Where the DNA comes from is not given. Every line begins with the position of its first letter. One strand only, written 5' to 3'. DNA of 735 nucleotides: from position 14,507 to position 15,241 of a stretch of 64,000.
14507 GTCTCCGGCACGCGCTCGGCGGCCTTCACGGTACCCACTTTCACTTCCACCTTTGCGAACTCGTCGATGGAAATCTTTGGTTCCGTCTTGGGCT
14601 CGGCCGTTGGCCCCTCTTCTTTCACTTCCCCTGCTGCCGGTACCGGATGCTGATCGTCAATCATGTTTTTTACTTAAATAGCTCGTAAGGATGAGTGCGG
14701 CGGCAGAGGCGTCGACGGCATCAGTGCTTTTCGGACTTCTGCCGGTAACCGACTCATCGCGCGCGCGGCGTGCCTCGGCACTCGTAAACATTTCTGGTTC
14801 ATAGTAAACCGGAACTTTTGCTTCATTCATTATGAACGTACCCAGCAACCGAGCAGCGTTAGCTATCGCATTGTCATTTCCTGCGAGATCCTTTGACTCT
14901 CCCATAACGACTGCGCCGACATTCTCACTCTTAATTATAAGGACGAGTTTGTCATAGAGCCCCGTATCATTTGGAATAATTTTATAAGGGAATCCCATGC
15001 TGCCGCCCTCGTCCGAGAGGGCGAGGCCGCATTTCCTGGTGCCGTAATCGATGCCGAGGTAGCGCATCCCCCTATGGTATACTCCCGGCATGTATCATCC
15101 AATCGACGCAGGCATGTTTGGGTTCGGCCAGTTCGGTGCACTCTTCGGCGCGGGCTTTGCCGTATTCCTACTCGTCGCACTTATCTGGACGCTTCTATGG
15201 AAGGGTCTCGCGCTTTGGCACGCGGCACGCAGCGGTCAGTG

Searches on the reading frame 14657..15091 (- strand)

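Call 82: search_protein_families(library=pfam, proteins=[window:14657-15091:-], max_evalue=0.001)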
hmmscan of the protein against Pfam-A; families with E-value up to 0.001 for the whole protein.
window:14657-15091:- (144 aa): 1 family
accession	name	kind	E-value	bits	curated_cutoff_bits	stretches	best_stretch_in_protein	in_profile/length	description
PF03652.20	RuvX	-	6.5e-23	82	29.2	1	9-140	1-133/134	Holliday junction resolvase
